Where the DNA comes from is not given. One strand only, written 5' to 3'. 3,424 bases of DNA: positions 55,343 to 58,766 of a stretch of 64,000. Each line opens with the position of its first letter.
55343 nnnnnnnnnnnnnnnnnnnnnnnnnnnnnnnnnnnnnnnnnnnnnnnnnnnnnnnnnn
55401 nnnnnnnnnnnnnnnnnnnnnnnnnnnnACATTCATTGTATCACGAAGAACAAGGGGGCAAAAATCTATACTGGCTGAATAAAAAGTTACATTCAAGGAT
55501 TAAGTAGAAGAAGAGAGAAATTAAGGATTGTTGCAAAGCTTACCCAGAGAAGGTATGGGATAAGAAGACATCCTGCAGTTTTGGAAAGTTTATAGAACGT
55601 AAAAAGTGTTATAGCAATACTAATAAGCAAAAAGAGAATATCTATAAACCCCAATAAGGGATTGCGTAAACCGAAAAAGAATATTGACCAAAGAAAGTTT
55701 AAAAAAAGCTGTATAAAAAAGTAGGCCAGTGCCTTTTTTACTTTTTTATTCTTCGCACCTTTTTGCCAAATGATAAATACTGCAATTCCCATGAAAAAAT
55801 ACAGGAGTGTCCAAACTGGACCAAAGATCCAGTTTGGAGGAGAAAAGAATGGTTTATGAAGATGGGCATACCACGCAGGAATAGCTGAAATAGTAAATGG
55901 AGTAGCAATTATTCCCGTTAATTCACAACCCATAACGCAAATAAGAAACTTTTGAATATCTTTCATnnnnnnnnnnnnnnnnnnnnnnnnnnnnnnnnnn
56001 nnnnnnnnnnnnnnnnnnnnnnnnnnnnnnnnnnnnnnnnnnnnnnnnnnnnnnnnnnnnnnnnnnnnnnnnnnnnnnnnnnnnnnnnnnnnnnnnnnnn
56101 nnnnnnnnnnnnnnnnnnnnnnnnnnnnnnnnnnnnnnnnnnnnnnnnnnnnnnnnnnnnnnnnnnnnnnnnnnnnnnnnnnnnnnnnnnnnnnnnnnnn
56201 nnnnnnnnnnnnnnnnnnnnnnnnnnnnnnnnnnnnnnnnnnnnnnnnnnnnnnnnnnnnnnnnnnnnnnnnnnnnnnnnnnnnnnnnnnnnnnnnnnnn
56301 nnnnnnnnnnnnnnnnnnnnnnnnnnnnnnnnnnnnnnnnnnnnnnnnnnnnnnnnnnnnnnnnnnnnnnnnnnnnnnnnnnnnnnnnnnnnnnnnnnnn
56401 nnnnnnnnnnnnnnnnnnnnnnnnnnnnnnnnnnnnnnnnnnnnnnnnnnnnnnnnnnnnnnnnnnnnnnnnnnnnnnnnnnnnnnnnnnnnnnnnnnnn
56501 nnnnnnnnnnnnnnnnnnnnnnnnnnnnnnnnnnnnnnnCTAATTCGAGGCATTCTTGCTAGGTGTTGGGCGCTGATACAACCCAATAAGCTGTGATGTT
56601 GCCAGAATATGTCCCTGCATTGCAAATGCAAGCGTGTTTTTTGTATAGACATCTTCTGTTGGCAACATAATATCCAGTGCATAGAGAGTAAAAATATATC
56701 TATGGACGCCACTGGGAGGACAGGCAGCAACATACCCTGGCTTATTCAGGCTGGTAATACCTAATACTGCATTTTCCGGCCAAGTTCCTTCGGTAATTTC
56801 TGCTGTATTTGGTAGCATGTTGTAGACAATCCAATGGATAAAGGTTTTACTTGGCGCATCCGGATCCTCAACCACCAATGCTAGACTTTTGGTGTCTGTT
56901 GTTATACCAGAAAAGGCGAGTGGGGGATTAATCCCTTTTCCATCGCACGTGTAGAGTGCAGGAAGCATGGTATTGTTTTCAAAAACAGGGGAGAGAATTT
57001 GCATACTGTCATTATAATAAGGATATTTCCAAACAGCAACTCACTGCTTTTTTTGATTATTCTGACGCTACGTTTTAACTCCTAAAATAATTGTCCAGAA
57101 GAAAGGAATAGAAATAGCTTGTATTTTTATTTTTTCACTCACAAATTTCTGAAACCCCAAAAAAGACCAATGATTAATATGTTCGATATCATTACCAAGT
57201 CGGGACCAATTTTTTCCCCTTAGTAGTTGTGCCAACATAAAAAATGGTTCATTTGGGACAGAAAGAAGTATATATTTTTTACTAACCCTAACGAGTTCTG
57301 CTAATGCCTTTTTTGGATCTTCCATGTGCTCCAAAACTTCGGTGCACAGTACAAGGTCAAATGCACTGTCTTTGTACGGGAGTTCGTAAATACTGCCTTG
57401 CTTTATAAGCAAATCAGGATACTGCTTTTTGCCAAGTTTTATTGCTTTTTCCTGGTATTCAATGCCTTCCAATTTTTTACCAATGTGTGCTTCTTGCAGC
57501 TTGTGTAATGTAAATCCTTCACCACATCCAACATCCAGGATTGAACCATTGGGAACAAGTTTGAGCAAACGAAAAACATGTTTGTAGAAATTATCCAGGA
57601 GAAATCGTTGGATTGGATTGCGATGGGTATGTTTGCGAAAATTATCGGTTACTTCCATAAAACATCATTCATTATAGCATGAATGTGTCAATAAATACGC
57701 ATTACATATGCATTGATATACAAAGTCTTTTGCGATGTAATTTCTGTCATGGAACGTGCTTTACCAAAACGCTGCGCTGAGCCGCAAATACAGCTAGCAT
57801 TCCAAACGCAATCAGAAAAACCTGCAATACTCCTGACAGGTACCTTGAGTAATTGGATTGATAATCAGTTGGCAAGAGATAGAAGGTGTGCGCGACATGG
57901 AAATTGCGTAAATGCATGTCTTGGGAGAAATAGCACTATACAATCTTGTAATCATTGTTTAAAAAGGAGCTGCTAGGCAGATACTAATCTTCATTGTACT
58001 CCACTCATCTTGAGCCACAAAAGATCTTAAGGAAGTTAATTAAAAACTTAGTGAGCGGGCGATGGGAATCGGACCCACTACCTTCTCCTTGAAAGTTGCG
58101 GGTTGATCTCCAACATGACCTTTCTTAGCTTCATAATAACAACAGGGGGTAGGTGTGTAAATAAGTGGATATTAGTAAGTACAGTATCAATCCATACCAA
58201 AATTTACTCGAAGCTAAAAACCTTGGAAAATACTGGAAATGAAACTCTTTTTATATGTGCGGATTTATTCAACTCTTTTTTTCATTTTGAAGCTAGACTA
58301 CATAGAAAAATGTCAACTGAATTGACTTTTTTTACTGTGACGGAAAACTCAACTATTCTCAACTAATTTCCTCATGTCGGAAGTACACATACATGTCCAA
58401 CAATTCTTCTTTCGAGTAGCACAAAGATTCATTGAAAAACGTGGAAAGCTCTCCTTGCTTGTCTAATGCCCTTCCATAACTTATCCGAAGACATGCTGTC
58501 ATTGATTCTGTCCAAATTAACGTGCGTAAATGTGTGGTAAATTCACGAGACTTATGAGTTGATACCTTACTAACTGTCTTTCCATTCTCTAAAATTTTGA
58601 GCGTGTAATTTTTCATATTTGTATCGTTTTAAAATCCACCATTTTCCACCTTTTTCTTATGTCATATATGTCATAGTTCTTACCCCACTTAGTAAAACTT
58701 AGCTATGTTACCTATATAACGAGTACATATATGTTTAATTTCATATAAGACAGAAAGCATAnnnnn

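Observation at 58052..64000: Strongly AT-rich terminal island: tRNA-like fragment, SpoVG, three MNMKI genes, CAP-domain membrane protein, P-loop NTPase, integrase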

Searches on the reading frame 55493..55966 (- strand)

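Call 102: search_protein_families(library=pfam, proteins=[window:55493-55966:-], max_evalue=0.0001)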
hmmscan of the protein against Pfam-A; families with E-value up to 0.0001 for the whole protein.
window:55493-55966:- (157 aa): 1 family
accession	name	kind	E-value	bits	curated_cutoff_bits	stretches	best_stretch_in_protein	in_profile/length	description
PF03073.20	TspO_MBR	-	6.5e-50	169.1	24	1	11-152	2-143/145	TspO/MBR family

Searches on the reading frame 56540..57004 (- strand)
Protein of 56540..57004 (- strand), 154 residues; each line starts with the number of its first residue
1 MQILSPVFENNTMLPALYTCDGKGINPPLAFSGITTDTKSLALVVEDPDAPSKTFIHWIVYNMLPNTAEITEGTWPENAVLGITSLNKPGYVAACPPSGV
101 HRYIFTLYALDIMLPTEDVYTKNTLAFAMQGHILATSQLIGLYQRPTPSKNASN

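Call 9: search_protein_families(library=pfam, proteins=[window:56540-57004:-], max_evalue=0.01)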
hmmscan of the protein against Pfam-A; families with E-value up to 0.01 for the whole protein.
window:56540-57004:- (154 aa): 1 family
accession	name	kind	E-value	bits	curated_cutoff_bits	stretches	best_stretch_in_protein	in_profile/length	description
PF01161.25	PBP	-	1.1e-34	120.1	24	1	14-143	2-135/135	Phosphatidylethanolamine-binding protein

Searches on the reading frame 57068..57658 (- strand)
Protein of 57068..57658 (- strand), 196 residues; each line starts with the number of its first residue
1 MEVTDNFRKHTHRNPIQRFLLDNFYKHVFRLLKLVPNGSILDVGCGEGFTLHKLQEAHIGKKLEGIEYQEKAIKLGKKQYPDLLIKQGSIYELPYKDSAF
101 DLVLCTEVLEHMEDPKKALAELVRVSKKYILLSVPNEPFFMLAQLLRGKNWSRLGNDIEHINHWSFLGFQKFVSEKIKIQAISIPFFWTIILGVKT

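Call 9: search_protein_families(library=pfam, proteins=[window:57068-57658:-], max_evalue=0.01)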
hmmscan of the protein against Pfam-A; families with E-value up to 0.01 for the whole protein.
window:57068-57658:- (196 aa): 10 families
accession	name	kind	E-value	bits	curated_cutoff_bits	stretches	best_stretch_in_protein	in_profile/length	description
PF08241.18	Methyltransf_11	-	8.4e-20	71.7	21.2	1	41-128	1-89/95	Methyltransferase domain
PF13847.12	Methyltransf_31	-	5.7e-17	62.2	27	1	37-131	4-106/145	Methyltransferase domain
PF13649.12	Methyltransf_25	-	4.1e-16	59.9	27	1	40-127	1-94/97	Methyltransferase domain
PF13489.12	Methyltransf_23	-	9.9e-15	55.1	27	1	31-165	16-146/164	Methyltransferase domain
PF08242.18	Methyltransf_12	-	3.2e-13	50.7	30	1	41-125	1-91/98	Methyltransferase domain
PF07021.18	MetW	-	7.3e-12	45.8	21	1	31-140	7-115/193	Methionine biosynthesis protein MetW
PF03291.22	mRNA_G-N7_MeTrfase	-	2.7e-05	23.9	26.6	1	13-88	41-112/315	mRNA (guanine-N(7))-methyltransferase domain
PF01209.24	Ubie_methyltran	-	3.9e-05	23.5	20.1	1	35-127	46-144/233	ubiE/COQ5 methyltransferase family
PF05175.20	MTS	-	0.0014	18.7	23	1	35-104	30-103/170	Methyltransferase small domain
PF08003.17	Methyltransf_9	-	0.0077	15.7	23.8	0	34-122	113-205/315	Protein of unknown function (DUF1698)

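Call 83: find_homologous_proteins(query=window:57068-57658:-, max_evalue=1e-20)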
Query window:57068-57658:- (196 aa): 2304 proteins with E <= 1e-20 among 3084 candidates; the best 120 are listed.
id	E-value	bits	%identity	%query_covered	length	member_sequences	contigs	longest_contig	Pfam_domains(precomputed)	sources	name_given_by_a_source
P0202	3.7e-128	443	100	100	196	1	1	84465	PF07021.19,PF13847.13,PF13489.13,PF13649.13,PF08241.19,PF08242.19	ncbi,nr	ncbi:MAG TPA: class I SAM-dependent methyltransferase [Patescibacteria group bacterium]|nr:class I S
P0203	4.9e-128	443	99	100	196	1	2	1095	PF07021.19,PF13847.13,PF13489.13,PF13649.13,PF08241.19,PF08242.19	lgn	-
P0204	8.1e-110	383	85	99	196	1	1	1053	PF07021.19,PF13847.13,PF13489.13,PF13649.13,PF08241.19,PF08242.19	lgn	-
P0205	3.2e-109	381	84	99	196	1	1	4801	PF07021.19,PF13847.13,PF13489.13,PF13649.13,PF08241.19,PF08242.19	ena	-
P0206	1.2e-108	379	85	99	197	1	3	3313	PF07021.19,PF13847.13,PF13489.13,PF13649.13,PF08241.19,PF08242.19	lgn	-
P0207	1.2e-108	379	84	99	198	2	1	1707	PF07021.19,PF13847.13,PF13489.13,PF13649.13,PF08241.19,PF08242.19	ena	-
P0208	1.0e-107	376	84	99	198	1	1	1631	PF07021.19,PF13847.13,PF13489.13,PF05175.21,PF13649.13,PF08241.19,PF08242.19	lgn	-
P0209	2.3e-107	375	84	99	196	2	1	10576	PF07021.19,PF13847.13,PF13489.13,PF13649.13,PF08241.19,PF08242.19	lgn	-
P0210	5.2e-106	371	81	99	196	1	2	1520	PF07021.19,PF13847.13,PF13489.13,PF13649.13,PF01209.25,PF08241.19,PF08242.19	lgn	-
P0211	2.8e-105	368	84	99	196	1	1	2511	PF07021.19,PF13847.13,PF13489.13,PF13649.13,PF08241.19,PF08242.19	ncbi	ncbi:MAG TPA: methyltransferase domain-containing protein [Patescibacteria group bacterium]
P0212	4.3e-101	355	81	99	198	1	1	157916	PF07021.19,PF13847.13,PF13489.13,PF05175.21,PF13649.13,PF08241.19,PF08242.19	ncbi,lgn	-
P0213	1.9e-100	353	78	99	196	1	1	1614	PF07021.19,PF13847.13,PF13489.13,PF13649.13,PF01209.25,PF08241.19,PF08242.19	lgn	-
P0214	5.2e-99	348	78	99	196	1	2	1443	PF07021.19,PF13847.13,PF13489.13,PF13649.13,PF08241.19,PF08242.19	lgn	-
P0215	2.0e-98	346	77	99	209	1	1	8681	PF07021.19,PF13847.13,PF13489.13,PF13649.13,PF08241.19,PF08242.19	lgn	-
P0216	2.3e-97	342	77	99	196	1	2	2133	PF07021.19,PF13847.13,PF13489.13,PF05175.21,PF13649.13,PF08241.19,PF08242.19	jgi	-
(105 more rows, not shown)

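Call 84: find_encoding_contigs(protein=P0212, flank=10000, max_places=2)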
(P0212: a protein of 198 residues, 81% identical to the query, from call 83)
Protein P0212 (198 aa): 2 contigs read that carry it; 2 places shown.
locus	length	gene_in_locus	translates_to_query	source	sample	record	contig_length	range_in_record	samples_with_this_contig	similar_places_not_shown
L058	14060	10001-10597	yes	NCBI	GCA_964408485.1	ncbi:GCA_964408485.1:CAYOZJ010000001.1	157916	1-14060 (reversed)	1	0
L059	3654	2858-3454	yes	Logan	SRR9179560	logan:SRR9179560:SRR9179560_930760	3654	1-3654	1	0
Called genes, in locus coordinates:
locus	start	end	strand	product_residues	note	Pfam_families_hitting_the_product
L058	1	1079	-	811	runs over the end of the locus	PF06790:UPF0259, PF10502:Peptidase_S26, PF13964:Beta-prop_Calicin (faint), PF24681:Kelch_KLHDC2_KLHL20_DRC7 (weak)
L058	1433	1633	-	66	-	-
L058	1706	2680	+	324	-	PF00294:PfkB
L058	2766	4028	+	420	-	PF05221:AdoHcyase, PF02826:2-Hacid_dh_C, PF00670:AdoHcyase_NAD, PF07991:KARI_N (weak)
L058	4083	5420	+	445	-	PF13091:PLDc_2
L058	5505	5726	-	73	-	-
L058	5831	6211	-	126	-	-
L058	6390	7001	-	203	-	-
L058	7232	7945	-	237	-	PF01978:TrmB (weak), PF13091:PLDc_2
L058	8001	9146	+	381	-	-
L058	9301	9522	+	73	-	-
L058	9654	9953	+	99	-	-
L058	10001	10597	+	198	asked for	PF05175:MTS (weak), PF13489:Methyltransf_23, PF07021:MetW, PF13847:Methyltransf_31, PF08241:Methyltransf_11, PF08242:Methyltransf_12, PF13649:Methyltransf_25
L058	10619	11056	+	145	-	PF01161:PBP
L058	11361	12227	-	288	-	PF00892:EamA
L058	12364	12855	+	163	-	PF06983:3-dmu-9_3-mt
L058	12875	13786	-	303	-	-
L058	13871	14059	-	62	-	?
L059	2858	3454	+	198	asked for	PF05175:MTS (weak), PF13489:Methyltransf_23, PF07021:MetW, PF13847:Methyltransf_31, PF08241:Methyltransf_11, PF08242:Methyltransf_12, PF13649:Methyltransf_25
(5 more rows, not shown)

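Call 85: find_encoding_contigs(protein=P0209, flank=10000, max_places=2)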
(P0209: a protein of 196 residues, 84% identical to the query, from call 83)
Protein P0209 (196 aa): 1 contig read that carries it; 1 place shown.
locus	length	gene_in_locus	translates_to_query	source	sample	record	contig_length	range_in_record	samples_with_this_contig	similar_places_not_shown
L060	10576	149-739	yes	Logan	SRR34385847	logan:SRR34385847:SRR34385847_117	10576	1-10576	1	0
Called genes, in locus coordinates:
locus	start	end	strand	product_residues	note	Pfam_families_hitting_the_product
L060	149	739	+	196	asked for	PF13489:Methyltransf_23, PF07021:MetW, PF13847:Methyltransf_31, PF08241:Methyltransf_11, PF08242:Methyltransf_12, PF13649:Methyltransf_25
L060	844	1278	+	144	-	PF01161:PBP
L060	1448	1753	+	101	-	PF01541:GIY-YIG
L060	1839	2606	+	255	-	PF03988:DUF347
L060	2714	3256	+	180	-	PF01872:RibD_C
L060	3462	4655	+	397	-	PF04851:ResIII (weak), PF00270:DEAD, PF00271:Helicase_C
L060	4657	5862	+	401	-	PF13439:Glyco_transf_4, PF00534:Glycos_transf_1, PF13692:Glyco_trans_1_4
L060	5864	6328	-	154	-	-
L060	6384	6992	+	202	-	-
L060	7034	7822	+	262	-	PF13489:Methyltransf_23 (weak), PF03848:TehB (weak), PF01209:Ubie_methyltran (weak), PF13847:Methyltransf_31, PF08241:Methyltransf_11, PF08242:Methyltransf_12, PF13649:Methyltransf_25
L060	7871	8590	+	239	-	PF01988:VIT1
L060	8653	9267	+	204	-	PF00081:Sod_Fe_N, PF02777:Sod_Fe_C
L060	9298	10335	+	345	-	PF02129:Peptidase_S15, PF20434:BD-FAE (faint), PF00561:Abhydrolase_1, PF12146:Hydrolase_4, PF12697:Abhydrolase_6 (weak), PF00326:Peptidase_S9, PF01738:DLH, PF02230:Abhydrolase_2 (faint)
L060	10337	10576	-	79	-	?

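Call 97: search_protein_families(library=padloc, proteins=[L058:8001-9146:+], max_evalue=0.001)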
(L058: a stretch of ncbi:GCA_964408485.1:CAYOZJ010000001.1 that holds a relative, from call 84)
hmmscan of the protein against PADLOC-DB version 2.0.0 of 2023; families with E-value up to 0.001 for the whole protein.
L058:8001-9146:+ (381 aa): 0 families

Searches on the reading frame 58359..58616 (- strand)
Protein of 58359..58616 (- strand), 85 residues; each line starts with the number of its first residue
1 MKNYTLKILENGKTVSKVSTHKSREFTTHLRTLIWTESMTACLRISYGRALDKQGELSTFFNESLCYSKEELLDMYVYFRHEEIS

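Call 9: search_protein_families(library=pfam, proteins=[window:58359-58616:-], max_evalue=0.01)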
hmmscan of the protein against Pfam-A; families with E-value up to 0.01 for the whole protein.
window:58359-58616:- (85 aa): 0 families

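Call 32: search_protein_families(library=phrogs, proteins=[window:58359-58616:-], max_evalue=0.01)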
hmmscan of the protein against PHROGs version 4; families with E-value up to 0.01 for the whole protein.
window:58359-58616:- (85 aa): 0 families

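Call 33: search_protein_families(library=padloc, proteins=[window:58359-58616:-], max_evalue=0.01)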
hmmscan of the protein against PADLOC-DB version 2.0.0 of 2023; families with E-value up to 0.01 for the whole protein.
window:58359-58616:- (85 aa): 0 families

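Call 34: search_protein_families(library=ncbifam, proteins=[window:58359-58616:-], max_evalue=0.01)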
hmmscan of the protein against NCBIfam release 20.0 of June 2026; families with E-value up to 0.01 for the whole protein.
window:58359-58616:- (85 aa): 0 families
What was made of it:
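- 58359..58616 (-): 85-aa protein of unknown function, the last gene of the conserved four-gene module. No hit in Pfam, PHROGs, PADLOC or NCBIfam (calls 9, 32-34).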
